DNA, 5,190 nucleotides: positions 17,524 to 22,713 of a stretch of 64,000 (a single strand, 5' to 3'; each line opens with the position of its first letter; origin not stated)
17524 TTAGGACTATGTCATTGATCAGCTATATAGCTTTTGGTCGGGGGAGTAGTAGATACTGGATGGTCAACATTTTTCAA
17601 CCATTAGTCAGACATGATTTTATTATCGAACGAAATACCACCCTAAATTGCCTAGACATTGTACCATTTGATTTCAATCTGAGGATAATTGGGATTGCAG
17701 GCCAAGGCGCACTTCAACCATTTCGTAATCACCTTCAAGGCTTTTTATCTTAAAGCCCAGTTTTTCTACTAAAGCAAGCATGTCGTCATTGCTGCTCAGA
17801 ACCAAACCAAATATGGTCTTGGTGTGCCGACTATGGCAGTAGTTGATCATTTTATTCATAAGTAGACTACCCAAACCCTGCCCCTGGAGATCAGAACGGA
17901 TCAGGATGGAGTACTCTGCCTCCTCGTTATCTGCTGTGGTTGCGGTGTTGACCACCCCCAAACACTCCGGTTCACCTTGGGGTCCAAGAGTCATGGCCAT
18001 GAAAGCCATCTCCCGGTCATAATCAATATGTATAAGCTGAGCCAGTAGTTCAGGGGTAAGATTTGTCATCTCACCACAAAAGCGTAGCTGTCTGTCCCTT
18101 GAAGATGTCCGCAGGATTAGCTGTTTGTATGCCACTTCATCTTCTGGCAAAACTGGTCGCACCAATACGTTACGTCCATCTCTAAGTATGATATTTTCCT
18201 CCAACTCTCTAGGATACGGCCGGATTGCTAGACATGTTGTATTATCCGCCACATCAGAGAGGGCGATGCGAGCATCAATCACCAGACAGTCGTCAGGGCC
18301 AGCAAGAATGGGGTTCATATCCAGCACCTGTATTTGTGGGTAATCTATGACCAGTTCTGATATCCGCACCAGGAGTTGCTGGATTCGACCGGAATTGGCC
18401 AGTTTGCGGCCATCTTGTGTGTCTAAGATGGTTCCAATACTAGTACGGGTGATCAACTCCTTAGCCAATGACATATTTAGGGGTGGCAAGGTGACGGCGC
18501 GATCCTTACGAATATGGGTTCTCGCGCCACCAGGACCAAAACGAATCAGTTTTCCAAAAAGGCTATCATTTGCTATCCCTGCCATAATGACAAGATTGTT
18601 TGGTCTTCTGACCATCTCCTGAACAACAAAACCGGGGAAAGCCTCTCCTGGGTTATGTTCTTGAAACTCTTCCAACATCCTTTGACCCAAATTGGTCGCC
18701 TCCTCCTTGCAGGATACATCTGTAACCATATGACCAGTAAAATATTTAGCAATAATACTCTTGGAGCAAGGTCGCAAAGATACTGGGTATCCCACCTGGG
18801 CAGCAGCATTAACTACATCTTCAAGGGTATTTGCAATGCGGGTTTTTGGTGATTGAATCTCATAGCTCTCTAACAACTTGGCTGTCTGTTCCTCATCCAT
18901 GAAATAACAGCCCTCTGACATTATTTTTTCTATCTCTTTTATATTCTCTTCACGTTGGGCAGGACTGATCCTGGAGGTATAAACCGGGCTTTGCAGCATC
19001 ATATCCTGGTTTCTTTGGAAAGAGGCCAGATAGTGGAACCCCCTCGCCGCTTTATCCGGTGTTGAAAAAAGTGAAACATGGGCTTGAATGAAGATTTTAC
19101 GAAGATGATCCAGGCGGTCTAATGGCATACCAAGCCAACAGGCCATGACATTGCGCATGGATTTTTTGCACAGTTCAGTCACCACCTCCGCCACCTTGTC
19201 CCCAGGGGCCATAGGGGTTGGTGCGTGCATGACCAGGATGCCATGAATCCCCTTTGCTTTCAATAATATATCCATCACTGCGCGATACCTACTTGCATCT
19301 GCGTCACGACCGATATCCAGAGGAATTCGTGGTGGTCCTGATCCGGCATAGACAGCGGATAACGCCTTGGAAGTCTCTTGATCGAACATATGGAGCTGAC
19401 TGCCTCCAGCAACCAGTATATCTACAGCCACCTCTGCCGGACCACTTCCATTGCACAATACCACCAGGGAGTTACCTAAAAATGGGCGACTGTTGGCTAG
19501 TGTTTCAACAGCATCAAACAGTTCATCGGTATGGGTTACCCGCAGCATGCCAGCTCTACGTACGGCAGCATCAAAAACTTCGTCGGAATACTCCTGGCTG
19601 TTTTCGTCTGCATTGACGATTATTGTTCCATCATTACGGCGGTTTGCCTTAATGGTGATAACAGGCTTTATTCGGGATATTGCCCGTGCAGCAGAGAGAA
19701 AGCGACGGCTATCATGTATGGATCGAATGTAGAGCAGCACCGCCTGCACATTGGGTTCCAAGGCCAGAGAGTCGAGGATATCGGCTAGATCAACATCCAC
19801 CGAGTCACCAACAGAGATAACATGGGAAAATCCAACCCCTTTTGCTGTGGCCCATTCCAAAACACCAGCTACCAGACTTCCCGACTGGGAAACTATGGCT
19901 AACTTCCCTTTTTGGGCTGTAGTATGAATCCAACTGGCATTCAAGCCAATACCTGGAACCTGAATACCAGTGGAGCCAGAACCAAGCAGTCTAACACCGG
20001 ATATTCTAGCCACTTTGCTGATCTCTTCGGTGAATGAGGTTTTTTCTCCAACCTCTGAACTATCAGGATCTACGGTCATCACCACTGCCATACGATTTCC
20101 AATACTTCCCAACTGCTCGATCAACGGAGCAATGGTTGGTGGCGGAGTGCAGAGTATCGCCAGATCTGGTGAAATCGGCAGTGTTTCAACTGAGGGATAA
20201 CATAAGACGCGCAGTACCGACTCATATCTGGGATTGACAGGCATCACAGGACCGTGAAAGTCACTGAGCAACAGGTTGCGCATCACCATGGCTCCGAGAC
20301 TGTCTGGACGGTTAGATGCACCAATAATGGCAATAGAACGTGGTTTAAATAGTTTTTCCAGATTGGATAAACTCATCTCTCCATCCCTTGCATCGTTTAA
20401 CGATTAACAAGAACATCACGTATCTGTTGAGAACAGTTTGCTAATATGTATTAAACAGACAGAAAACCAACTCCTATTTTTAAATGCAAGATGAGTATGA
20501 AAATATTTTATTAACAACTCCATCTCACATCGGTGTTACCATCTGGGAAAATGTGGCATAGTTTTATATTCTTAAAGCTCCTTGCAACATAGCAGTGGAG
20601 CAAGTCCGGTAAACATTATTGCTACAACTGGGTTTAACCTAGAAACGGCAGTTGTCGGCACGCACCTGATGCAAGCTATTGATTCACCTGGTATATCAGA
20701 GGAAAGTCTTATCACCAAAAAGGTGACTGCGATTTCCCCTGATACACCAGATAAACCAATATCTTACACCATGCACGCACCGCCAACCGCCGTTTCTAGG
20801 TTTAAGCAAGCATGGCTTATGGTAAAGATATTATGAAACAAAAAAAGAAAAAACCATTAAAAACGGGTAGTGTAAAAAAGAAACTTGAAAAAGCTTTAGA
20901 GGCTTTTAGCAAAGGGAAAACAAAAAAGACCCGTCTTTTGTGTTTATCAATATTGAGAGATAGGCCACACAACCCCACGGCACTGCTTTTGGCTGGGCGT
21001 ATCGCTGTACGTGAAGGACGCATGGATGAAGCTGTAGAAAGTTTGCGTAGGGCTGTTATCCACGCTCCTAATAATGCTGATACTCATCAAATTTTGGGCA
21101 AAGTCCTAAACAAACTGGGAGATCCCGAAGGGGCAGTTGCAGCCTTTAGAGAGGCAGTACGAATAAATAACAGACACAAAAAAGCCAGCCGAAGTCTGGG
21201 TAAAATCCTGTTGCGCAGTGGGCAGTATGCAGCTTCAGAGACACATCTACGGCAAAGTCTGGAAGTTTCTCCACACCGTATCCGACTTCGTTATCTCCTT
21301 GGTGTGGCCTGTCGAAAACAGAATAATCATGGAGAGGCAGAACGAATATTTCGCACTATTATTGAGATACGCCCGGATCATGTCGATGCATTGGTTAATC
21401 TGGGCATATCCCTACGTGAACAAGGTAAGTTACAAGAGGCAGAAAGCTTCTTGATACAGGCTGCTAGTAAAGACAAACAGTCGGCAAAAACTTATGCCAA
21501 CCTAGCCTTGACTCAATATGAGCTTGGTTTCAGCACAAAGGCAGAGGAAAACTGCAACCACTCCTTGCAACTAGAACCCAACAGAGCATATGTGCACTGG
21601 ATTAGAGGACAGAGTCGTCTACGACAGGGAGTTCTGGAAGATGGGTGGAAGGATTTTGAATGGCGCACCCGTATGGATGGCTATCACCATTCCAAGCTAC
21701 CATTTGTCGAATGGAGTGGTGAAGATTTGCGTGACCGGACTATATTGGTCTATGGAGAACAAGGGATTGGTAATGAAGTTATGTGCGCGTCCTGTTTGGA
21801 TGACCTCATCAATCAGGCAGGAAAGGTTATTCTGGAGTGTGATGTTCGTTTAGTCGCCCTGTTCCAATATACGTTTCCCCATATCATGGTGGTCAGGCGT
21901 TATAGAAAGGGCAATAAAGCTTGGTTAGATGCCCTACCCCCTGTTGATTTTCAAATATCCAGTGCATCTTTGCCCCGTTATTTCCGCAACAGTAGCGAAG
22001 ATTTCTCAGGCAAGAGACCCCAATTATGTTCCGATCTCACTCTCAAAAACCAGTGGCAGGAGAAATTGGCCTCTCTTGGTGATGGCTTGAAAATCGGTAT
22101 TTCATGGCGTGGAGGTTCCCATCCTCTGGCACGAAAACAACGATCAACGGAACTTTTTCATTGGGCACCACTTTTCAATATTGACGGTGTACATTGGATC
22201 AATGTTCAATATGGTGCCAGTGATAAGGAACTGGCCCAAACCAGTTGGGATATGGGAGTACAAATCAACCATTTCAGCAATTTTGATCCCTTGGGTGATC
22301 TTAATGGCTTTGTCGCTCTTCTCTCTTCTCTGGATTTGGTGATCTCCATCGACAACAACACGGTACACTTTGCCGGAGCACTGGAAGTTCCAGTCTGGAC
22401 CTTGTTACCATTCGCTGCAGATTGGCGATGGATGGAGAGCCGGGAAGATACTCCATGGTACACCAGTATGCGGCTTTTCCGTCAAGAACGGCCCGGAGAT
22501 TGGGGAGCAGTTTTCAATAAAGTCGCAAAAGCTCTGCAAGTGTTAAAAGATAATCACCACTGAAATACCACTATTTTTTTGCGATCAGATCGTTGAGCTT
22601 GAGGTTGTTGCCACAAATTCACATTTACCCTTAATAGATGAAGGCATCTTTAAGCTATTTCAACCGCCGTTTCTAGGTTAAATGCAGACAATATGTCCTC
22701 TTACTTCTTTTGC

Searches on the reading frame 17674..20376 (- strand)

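Call 59: search_protein_families(library=pfam, proteins=[window:17674-20376:-], max_evalue=0.00001)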
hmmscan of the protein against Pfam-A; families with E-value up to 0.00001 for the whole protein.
window:17674-20376:- (900 aa): 6 families
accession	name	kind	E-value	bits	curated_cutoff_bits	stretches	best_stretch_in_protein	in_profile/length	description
PF13549.11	ATP-grasp_5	-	3.3e-55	187.3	27.6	1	486-706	3-221/221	ATP-grasp domain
PF13607.11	Succ_CoA_lig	-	1e-41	142.3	27.4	1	156-293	1-138/138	Succinyl-CoA ligase like flavodoxin domain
PF13380.12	CoA_binding_2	-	3.3e-21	76.3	22.8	1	13-139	1-114/116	CoA binding domain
PF00583.31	Acetyltransf_1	-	8.9e-08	32.9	20.7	1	803-875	42-116/116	Acetyltransferase (GNAT) family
PF13302.13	Acetyltransf_3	-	3.3e-07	31.5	25.4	1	738-876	3-138/138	Acetyltransferase (GNAT) domain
PF02629.25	CoA_binding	-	1e-06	29.9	22.3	0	11-101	2-95/97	CoA binding domain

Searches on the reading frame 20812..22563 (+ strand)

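Call 59: search_protein_families(library=pfam, proteins=[window:20812-22563:+], max_evalue=0.00001)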
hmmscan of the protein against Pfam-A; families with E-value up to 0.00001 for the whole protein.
window:20812-22563:+ (583 aa): 18 families
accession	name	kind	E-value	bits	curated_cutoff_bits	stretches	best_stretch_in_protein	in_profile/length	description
PF13432.12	TPR_16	-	1.2e-28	99.6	32.7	2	59-118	1-60/65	Tetratricopeptide repeat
PF07719.23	TPR_2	-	5.6e-28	95.2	27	0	160-190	4-34/34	Tetratricopeptide repeat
PF00515.34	TPR_1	-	1.2e-26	91.8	27.8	0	160-190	4-34/34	Tetratricopeptide repeat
PF13181.12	TPR_8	-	5.4e-25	85.8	25.7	0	90-121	2-33/34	Tetratricopeptide repeat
PF14559.12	TPR_19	-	3.3e-23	82.2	25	1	133-192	1-62/68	Tetratricopeptide repeat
PF13424.12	TPR_12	-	3.8e-21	75.5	30.1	2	128-188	8-76/77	Tetratricopeptide repeat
PF13431.12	TPR_17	-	5.9e-19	67.1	24.4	0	180-211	2-33/34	Tetratricopeptide repeat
PF13428.12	TPR_14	-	1e-18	66.3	23.5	0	56-97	2-43/44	Tetratricopeptide repeat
PF13414.12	TPR_11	-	3.3e-18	65.5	26.8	0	62-103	1-42/42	TPR repeat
PF13176.12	TPR_7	-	7.2e-16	57.3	27.9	0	193-224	1-34/36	Tetratricopeptide repeat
PF23914.1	TPR_CcmH_CycH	-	9.3e-16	58.5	42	1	78-186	39-150/158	Cytochrome c-type biogenesis protein H TPR domain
PF13374.12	TPR_10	-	4.8e-13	49.1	27.5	0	192-218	3-29/42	Tetratricopeptide repeat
PF07721.20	TPR_4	-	6.6e-12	45.3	27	0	158-181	2-25/26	Tetratricopeptide repeat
PF13174.12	TPR_6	-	5.8e-11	42.7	26.3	0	57-87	2-32/33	Tetratricopeptide repeat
PF13371.12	TPR_9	-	2.3e-10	40.8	35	0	44-94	18-68/73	Tetratricopeptide repeat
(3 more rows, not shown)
